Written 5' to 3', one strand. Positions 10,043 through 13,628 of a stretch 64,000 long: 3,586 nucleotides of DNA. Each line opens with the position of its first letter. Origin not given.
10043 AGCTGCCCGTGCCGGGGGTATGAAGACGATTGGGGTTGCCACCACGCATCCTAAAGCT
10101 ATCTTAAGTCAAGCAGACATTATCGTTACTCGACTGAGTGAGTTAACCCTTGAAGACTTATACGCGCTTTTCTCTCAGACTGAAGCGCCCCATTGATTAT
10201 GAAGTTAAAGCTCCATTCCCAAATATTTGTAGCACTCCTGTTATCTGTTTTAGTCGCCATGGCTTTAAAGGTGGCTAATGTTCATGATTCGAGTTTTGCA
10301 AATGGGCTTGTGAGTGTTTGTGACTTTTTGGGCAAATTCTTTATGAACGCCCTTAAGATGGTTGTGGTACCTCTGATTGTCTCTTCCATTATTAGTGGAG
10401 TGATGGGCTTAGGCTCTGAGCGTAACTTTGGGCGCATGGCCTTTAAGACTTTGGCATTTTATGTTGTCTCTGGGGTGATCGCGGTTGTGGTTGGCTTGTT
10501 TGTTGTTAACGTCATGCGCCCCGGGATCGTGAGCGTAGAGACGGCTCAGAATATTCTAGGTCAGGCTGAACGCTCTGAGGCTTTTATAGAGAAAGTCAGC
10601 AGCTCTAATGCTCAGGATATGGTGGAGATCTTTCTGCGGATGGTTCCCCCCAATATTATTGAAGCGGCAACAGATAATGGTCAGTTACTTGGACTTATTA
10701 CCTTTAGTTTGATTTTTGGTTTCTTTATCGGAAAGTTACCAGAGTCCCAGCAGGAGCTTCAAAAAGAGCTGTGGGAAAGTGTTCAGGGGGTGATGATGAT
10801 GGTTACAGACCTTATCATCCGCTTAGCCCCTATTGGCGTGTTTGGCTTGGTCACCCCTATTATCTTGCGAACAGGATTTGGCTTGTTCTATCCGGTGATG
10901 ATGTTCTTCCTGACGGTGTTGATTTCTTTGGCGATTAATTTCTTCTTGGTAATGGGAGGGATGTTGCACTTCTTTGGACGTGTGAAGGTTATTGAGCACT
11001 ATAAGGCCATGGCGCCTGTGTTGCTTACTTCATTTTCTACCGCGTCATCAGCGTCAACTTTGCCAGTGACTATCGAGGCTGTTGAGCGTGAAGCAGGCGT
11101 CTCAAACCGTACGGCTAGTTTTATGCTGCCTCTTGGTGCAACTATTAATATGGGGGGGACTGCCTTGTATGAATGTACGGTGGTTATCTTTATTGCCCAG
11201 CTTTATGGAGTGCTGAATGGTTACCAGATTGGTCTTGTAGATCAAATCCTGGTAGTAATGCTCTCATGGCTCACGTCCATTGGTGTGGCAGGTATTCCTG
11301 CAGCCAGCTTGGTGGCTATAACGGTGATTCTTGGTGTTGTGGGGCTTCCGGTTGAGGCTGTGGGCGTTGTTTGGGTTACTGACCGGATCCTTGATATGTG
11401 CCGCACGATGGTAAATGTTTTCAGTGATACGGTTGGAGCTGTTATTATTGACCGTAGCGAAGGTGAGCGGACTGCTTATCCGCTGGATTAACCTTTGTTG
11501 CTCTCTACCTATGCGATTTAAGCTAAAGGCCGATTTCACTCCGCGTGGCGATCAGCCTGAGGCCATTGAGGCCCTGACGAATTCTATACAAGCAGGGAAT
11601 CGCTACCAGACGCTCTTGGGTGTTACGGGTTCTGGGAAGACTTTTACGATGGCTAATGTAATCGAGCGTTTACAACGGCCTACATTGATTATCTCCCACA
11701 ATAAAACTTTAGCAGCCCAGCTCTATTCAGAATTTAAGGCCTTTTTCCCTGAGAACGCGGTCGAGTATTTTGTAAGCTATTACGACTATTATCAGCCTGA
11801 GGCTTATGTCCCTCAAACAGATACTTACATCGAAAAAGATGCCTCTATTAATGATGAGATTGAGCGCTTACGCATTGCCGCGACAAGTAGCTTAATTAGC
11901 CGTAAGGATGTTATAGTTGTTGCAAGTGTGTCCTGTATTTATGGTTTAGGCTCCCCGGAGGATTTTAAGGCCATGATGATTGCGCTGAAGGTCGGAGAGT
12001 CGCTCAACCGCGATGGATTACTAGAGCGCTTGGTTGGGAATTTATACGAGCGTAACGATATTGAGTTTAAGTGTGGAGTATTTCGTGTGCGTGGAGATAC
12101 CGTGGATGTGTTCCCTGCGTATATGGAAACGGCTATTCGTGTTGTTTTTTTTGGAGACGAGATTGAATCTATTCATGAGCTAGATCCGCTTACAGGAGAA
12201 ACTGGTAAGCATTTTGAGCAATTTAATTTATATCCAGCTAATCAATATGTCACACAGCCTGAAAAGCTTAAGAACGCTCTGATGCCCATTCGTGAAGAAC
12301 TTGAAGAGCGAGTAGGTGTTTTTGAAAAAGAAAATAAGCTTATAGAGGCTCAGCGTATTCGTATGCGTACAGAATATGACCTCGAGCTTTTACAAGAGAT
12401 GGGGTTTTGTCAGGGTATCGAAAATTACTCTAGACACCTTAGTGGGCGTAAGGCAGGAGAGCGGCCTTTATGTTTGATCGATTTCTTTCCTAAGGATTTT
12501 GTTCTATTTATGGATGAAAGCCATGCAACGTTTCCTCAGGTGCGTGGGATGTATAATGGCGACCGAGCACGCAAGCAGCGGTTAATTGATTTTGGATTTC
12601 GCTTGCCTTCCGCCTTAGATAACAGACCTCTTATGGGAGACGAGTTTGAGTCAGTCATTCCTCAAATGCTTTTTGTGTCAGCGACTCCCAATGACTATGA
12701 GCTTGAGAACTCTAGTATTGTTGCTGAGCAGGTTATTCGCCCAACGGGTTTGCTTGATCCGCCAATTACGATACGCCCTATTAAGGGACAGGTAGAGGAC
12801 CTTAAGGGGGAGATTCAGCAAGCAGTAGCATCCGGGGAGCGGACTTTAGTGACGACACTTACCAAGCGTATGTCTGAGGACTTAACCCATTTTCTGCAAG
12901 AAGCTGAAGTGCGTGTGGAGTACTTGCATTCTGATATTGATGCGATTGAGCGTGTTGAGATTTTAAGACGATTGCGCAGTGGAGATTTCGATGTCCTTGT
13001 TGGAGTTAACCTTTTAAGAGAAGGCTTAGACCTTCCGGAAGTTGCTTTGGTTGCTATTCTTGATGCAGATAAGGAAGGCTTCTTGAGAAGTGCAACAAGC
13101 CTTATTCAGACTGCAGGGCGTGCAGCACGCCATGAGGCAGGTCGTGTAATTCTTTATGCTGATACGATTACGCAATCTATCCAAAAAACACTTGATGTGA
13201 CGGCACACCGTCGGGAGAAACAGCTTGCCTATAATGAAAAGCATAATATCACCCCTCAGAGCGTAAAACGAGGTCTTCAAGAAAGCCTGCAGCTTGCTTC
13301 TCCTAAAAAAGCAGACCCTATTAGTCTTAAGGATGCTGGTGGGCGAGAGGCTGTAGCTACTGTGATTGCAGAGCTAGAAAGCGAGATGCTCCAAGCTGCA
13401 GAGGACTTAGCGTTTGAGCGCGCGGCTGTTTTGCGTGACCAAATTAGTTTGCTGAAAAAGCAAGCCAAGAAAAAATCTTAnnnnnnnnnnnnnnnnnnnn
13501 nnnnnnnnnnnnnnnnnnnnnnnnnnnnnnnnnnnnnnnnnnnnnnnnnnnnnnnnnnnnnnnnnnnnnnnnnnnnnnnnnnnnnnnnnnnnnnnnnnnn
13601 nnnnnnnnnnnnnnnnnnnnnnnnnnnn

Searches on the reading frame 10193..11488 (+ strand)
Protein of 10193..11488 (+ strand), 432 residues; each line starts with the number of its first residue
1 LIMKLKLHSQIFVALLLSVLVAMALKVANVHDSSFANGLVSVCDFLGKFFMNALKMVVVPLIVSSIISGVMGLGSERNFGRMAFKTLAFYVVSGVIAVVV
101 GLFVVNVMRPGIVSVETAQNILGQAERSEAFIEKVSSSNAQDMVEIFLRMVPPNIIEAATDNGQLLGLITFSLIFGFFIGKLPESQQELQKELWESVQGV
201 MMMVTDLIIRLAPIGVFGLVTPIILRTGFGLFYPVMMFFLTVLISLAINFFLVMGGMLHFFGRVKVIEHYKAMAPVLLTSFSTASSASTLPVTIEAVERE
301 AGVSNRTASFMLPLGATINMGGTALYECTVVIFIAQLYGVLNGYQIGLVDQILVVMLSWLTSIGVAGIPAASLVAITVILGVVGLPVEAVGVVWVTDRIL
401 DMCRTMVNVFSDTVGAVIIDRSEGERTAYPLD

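Call 5: search_protein_families(library=pfam, proteins=[window:10193-11488:+], max_evalue=0.1)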
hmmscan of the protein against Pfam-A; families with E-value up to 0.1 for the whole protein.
window:10193-11488:+ (432 aa): 1 family
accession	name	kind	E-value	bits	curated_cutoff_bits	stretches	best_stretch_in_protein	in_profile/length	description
PF00375.23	SDF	-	2.2e-106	356.6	27.9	1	7-421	1-386/387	Sodium:dicarboxylate symporter family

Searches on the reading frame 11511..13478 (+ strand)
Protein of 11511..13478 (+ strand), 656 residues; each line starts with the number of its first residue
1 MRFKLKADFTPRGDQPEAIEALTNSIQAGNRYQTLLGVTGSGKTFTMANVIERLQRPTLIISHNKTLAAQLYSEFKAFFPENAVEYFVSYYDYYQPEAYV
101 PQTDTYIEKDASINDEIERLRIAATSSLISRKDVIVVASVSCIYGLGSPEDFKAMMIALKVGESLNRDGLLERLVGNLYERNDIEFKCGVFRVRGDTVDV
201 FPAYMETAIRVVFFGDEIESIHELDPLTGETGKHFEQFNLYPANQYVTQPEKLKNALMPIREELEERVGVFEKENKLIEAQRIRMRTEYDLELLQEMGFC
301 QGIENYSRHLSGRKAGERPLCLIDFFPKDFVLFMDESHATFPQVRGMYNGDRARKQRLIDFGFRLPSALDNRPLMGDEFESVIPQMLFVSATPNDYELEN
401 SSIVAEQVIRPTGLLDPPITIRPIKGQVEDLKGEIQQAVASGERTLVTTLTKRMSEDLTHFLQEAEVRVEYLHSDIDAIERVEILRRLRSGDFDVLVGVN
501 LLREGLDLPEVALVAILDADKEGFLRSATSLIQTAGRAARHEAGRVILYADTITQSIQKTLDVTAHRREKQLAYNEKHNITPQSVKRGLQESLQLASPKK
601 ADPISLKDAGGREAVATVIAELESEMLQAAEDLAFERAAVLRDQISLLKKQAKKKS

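Call 68: find_related_loci(query=window:11511-13478:+, collection=metagenome_contigs, flank=9000)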
Query window:11511-13478:+ (656 aa) in metagenome_contigs; peptide patterns used: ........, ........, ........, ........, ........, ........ (x = any residue, [..] = any of these).
600 stretches matched a pattern (row limit reached: there are more); 600 encode a relative of the query (tblastn E <= 1e-3); the best 80 are kept; 80 distinct loci.
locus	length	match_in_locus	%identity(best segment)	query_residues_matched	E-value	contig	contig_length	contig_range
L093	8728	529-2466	69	3-649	0e+0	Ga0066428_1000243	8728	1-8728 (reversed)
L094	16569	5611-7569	58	3-654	0e+0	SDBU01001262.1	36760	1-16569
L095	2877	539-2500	60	1-650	0e+0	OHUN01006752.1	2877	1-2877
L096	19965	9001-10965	60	2-654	0e+0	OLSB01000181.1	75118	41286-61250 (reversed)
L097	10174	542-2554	60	3-652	0e+0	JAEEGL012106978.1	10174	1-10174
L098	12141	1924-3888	58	1-651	0e+0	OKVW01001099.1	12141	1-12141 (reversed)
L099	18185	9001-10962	60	2-650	0e+0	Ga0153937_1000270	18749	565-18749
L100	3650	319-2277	58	1-649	0e+0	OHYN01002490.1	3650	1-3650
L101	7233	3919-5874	59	3-649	0e+0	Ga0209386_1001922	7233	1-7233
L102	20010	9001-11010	58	2-655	0e+0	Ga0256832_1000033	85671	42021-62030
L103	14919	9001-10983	58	1-649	0e+0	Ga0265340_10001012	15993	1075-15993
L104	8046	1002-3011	57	3-651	0e+0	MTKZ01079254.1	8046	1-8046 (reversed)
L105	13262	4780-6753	58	1-649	0e+0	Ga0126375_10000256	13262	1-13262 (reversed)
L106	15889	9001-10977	58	3-655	0e+0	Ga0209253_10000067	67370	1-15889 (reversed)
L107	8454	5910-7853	58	3-649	0e+0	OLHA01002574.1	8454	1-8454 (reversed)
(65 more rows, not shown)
